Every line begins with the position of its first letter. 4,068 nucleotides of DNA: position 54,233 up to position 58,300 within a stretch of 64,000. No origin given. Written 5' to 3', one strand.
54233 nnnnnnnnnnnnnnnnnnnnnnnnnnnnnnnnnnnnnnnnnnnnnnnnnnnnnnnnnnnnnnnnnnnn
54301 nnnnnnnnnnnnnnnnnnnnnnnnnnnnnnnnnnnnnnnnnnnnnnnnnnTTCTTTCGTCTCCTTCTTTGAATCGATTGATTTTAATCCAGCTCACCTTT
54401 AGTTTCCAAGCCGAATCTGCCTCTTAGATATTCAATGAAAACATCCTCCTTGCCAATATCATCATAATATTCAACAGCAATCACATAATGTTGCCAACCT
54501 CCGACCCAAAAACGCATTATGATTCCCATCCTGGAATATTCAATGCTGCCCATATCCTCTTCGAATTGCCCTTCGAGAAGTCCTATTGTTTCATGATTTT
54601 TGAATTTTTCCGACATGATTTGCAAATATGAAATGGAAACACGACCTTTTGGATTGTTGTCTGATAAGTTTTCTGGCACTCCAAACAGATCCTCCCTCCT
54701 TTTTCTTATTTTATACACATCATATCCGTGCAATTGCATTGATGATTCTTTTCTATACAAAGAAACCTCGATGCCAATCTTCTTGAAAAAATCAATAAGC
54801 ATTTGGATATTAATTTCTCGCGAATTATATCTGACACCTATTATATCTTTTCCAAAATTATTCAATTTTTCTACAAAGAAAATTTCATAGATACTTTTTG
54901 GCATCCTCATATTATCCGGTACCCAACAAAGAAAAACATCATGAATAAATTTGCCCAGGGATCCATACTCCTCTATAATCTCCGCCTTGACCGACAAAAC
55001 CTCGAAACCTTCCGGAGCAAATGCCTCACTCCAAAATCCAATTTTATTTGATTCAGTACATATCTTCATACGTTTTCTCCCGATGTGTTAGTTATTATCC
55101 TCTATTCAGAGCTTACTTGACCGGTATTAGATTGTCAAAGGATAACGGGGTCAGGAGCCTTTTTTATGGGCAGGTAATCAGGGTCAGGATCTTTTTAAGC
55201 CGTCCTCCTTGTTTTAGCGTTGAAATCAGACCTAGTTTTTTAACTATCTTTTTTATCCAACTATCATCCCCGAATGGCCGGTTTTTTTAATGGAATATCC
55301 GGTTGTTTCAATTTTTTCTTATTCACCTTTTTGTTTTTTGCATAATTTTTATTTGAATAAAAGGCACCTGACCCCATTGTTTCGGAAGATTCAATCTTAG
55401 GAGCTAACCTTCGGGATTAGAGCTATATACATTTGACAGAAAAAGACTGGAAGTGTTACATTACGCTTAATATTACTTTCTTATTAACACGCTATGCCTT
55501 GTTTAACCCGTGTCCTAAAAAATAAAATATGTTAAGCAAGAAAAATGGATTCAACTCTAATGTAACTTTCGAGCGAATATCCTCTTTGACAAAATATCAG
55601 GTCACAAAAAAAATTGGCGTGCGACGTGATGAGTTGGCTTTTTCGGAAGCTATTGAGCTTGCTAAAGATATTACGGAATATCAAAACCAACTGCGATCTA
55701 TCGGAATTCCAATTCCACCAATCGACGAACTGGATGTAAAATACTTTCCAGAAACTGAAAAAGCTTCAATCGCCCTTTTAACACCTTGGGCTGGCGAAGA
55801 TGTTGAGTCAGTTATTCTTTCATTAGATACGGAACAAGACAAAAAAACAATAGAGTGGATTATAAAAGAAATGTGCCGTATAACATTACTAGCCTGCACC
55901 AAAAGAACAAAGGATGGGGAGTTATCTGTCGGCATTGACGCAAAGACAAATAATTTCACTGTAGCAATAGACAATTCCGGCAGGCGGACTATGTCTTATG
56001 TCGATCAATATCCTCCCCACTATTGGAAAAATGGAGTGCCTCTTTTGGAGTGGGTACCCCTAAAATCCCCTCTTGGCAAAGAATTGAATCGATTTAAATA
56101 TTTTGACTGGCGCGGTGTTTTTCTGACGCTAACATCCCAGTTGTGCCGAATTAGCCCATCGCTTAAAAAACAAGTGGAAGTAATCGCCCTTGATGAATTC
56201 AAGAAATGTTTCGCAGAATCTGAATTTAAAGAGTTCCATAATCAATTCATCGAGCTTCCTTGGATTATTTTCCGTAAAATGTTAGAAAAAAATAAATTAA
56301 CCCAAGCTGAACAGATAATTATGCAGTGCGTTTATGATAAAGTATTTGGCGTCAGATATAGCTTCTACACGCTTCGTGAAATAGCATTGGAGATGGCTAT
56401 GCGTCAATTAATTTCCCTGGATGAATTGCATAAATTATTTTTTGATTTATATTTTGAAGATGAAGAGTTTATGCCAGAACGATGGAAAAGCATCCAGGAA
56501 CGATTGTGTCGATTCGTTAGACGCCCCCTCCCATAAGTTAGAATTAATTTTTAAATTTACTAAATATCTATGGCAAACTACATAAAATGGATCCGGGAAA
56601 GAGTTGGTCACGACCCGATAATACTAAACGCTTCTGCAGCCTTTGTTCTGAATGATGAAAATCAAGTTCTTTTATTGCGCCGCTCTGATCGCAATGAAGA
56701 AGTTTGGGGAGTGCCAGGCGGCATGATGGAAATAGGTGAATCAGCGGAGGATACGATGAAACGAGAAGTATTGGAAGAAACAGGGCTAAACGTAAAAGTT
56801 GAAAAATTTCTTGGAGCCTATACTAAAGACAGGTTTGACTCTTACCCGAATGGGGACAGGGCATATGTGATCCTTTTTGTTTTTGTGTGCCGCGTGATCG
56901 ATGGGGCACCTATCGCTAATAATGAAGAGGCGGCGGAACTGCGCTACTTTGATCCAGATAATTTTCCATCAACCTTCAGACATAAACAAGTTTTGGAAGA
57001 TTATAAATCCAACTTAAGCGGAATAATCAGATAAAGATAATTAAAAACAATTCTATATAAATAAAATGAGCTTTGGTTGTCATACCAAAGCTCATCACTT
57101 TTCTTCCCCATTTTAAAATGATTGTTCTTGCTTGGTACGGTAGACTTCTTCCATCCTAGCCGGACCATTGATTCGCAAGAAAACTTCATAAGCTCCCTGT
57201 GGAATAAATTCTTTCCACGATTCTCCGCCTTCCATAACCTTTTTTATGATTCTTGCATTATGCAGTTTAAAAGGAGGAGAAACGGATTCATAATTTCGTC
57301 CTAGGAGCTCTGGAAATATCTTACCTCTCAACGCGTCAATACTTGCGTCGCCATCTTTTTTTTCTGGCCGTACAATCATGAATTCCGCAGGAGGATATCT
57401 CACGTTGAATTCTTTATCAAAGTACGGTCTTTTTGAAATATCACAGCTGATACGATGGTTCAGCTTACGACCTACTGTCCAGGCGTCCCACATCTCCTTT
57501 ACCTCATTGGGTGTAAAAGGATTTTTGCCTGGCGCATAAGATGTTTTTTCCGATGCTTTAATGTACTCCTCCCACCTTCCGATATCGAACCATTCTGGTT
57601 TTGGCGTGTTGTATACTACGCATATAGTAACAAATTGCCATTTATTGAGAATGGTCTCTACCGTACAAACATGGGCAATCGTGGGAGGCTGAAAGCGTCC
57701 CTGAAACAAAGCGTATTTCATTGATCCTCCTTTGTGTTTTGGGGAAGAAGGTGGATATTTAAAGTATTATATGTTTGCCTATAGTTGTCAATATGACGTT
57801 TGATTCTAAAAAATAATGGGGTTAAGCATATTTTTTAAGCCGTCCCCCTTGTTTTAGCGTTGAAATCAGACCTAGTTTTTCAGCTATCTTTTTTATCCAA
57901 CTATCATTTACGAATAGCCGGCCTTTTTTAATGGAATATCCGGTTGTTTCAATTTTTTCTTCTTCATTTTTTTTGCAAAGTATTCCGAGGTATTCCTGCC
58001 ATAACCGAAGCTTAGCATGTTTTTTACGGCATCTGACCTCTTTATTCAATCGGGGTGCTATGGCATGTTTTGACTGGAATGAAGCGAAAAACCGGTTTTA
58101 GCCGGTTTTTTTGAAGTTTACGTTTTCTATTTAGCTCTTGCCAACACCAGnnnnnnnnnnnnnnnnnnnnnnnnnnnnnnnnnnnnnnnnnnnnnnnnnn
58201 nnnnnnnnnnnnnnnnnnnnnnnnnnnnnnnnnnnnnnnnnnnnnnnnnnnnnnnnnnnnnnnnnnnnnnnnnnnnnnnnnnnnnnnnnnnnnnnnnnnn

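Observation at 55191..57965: About 135-bp direct repeats flank a 2.6-kb unit carrying a Nudix and an NMNAT-like gene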

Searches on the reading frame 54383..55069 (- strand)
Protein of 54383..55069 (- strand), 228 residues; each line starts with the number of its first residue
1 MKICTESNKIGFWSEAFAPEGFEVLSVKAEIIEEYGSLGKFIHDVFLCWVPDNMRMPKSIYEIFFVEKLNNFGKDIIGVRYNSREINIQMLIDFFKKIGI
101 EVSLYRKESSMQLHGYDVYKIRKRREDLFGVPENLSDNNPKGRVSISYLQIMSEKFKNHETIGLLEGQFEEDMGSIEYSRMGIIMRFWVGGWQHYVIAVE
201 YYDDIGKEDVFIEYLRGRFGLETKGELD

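Call 9: search_protein_families(library=pfam, proteins=[window:54383-55069:-], max_evalue=0.01)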
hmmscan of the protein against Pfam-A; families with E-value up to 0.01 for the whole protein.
window:54383-55069:- (228 aa): 0 families

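Call 19: search_protein_families(library=ncbifam, proteins=[window:54383-55069:-], max_evalue=0.1)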
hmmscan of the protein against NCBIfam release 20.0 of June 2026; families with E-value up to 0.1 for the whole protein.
window:54383-55069:- (228 aa): 1 family
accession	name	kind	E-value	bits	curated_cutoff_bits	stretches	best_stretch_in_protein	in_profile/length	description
NF002845.0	PRK03094.1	equivalog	0.049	13.8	102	0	96-124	2-30/80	hypothetical protein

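Call 20: search_protein_families(library=padloc, proteins=[window:54383-55069:-], max_evalue=0.1)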
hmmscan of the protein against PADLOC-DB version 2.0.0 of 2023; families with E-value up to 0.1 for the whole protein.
window:54383-55069:- (228 aa): 0 families

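Call 63: find_encoding_contigs(protein=window:54383-55069:-, flank=6000, max_places=10)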
Protein window:54383-55069:- (228 aa): 2 contigs read that carry it; 2 places shown.
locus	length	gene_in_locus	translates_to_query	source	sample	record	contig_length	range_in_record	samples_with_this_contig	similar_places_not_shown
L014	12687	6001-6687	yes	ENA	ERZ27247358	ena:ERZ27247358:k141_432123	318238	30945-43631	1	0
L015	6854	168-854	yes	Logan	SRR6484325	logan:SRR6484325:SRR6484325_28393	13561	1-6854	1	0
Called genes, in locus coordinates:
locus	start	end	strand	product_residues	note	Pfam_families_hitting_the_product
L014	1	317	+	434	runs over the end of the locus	PF02843:GARS_C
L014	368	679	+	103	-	PF21956:DUF6922 (weak)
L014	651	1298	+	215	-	PF08843:AbiEii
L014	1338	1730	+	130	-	PF00293:NUDIX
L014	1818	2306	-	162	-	PF00293:NUDIX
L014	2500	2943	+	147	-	-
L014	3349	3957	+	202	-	-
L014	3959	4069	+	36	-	-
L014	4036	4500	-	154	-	PF00293:NUDIX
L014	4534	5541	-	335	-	-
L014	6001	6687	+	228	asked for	-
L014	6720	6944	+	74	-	-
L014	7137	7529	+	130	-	-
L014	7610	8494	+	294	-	-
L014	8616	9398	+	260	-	-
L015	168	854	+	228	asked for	-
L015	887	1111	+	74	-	-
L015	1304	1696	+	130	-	-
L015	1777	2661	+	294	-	-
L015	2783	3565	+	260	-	-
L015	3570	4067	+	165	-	PF00856:SET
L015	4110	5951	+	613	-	PF00512:HisKA, PF02518:HATPase_c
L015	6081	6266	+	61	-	-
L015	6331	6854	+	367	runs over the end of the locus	PF13439:Glyco_transf_4, PF00534:Glycos_transf_1, PF13692:Glyco_trans_1_4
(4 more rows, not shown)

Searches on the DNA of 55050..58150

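Call 77: search_rna_families(source=window, start=55050, end=58150, threshold=evalue, max_evalue=1)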
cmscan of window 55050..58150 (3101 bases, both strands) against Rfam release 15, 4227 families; matches with E-value up to 1: 0.
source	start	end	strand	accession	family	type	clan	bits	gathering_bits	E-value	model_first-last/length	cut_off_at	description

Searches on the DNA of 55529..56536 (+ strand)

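Call 76: search_rna_families(sources=[L005, L009, L016], threshold=gathering)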
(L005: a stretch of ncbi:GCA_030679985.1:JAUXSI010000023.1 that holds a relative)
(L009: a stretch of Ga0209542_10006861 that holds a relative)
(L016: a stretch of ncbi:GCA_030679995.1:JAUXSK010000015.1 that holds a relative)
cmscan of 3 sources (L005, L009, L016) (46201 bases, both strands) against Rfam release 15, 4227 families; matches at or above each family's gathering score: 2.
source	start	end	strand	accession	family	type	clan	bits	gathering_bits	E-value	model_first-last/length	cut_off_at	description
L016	4807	5219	+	RF00010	RNaseP_bact_a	Gene; ribozyme;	CL00002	106.9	100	7.6e-32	1-367/367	no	Bacterial RNase P class A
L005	9935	10010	-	RF00005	tRNA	Gene; tRNA;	CL00001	57.6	29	5.9e-10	1-71/71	no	tRNA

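Call 93: search_rna_families(source=L018, start=1100, end=1450, threshold=evalue, max_evalue=1)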
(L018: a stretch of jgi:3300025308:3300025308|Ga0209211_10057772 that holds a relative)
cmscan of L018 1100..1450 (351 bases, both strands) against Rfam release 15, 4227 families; matches with E-value up to 1: 0.
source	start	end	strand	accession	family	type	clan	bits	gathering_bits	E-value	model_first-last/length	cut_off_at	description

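Call 94: search_rna_families(source=L005, start=1, end=480, threshold=evalue, max_evalue=1)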
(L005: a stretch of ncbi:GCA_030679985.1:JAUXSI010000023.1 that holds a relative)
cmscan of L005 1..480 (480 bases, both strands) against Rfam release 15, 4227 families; matches with E-value up to 1: 0.
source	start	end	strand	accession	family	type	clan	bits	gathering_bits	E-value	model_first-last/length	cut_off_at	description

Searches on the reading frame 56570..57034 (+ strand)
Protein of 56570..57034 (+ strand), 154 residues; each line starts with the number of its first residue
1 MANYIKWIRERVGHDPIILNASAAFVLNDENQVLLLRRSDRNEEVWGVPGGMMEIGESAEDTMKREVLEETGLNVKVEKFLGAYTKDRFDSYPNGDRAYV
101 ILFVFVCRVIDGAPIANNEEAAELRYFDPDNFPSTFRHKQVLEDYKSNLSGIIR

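Call 9: search_protein_families(library=pfam, proteins=[window:56570-57034:+], max_evalue=0.01)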
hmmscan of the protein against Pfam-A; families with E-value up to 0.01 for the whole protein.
window:56570-57034:+ (154 aa): 2 families
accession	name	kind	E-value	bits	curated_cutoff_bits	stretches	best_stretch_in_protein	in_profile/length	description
PF00293.34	NUDIX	-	1.1e-23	84.1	21.1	1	22-143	6-132/134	NUDIX domain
PF14815.12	NUDIX_4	-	0.0054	16.9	35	0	24-76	2-54/113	NUDIX domain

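Call 19: search_protein_families(library=ncbifam, proteins=[window:56570-57034:+], max_evalue=0.1)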
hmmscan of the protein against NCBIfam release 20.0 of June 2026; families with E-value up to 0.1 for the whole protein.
window:56570-57034:+ (154 aa): 27 families (the best 25 are shown)
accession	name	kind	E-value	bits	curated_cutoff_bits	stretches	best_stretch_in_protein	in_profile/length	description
NF041652.1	Nud_hyd_Dein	equivalog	4.1e-16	59.6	200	1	14-141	8-136/152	Nudix hydrolase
TIGR00586.1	mutt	equivalog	9.6e-11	41.8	97.9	1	21-125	7-109/129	8-oxo-dGTP diphosphatase MutT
NF006530.0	PRK08999.1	equivalog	1.3e-09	37.6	245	1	20-84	7-73/315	Nudix family hydrolase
NF001299.0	PRK00241.1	equivalog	1.4e-09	37.8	158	1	27-82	142-197/263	NAD(+) diphosphatase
TIGR02705.1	nudix_YtkD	equivalog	9.8e-09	34.9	154.4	1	20-85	23-86/156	RNA deprotection pyrophosphohydrolase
NF008044.0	PRK10776.1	equivalog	3.9e-08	33.2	148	1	23-122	8-102/130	8-oxo-dGTP diphosphatase MutT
NF006961.0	PRK09438.1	equivalog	9.9e-08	31.6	103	1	28-79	17-67/151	dihydroneopterin triphosphate diphosphatase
NF003785.0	PRK05379.1-1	equivalog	3.8e-07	29.6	418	1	12-98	197-283/347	bifunctional nicotinamide-nucleotide adenylyltransferase/Nudix hydroxylase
NF001937.0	PRK00714.1-4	equivalog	4.8e-07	29.5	139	1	25-82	14-69/161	RNA pyrophosphohydrolase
NF001934.0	PRK00714.1-1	equivalog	5.2e-07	29.3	241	1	25-81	14-68/176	RNA pyrophosphohydrolase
NF012016.0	PRK15472.1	equivalog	6.2e-07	29.2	95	1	32-131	16-121/141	nucleoside triphosphatase NudI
NF003788.0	PRK05379.1-5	equivalog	7e-07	28.9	354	1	22-105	216-300/351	bifunctional nicotinamide-nucleotide adenylyltransferase/Nudix hydroxylase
NF007834.0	PRK10546.1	equivalog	1.2e-06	28.3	156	1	22-87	7-73/135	pyrimidine (deoxy)nucleoside triphosphate diphosphatase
NF003787.0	PRK05379.1-4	equivalog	2.2e-06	26.9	449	1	16-94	205-284/346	bifunctional nicotinamide-nucleotide adenylyltransferase/Nudix hydroxylase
NF001935.0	PRK00714.1-2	equivalog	2.9e-06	26.9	259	1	25-83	14-70/183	RNA pyrophosphohydrolase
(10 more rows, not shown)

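Call 20: search_protein_families(library=padloc, proteins=[window:56570-57034:+], max_evalue=0.1)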
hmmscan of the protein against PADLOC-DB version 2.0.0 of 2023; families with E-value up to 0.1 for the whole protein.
window:56570-57034:+ (154 aa): 1 family
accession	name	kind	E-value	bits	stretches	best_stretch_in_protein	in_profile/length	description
PDLC04899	PDC-S07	-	1.4e-14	51.9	1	24-131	11-111/135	-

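Call 79: search_solved_structures(query=window:56570-57034:+, max_evalue=0.00001)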
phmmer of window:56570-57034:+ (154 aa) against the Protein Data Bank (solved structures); distinct sequences matched with E-value up to 0.00001: 20.
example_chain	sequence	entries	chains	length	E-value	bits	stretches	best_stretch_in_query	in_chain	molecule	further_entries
3smd_A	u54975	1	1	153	6.3e-20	74.7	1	3-132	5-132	MutT/NUDIX family protein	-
4hfq_A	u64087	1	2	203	6.5e-15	58.4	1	24-140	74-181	MutT/nudix family protein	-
1sjy_A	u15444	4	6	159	2.7e-11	46.7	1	13-140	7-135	MutT/nudix family protein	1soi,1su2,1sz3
3o8s_A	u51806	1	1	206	1.6e-10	44.2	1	22-143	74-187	ADP-ribose pyrophosphatase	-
3id9_A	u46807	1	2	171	2.6e-10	43.5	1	14-94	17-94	MutT/NUDIX family protein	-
6fl4_A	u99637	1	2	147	7.5e-10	42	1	21-120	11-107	Nudix hydrolase 1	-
5gp0_E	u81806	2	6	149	7.6e-10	42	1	21-120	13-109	Nudix hydrolase 1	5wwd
6dby_A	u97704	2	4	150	7.7e-10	42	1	21-120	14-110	Nudix hydrolase 1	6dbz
2yyh_A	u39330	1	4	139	2.7e-09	40.2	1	47-145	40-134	8-OXO-dGTPase domain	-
3fk9_A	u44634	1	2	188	3.3e-09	39.9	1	26-92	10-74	Mutator MutT protein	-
3q1p_A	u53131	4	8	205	5.2e-09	39.3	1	31-135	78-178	Phosphohydrolase (MutT/nudix family protein)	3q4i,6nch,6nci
5wy6_E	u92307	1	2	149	5.3e-09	39.2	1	21-120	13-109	Nudix hydrolase 1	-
4kyx_A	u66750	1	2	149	4.9e-08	36.1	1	24-135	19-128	ADP-ribose pyrophosphatase MutT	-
2fml_A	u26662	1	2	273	2e-07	34.1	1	29-131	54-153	MutT/nudix family protein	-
3gg6_A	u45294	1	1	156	2.5e-06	30.5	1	24-88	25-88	Nucleoside diphosphate-linked moiety X motif 18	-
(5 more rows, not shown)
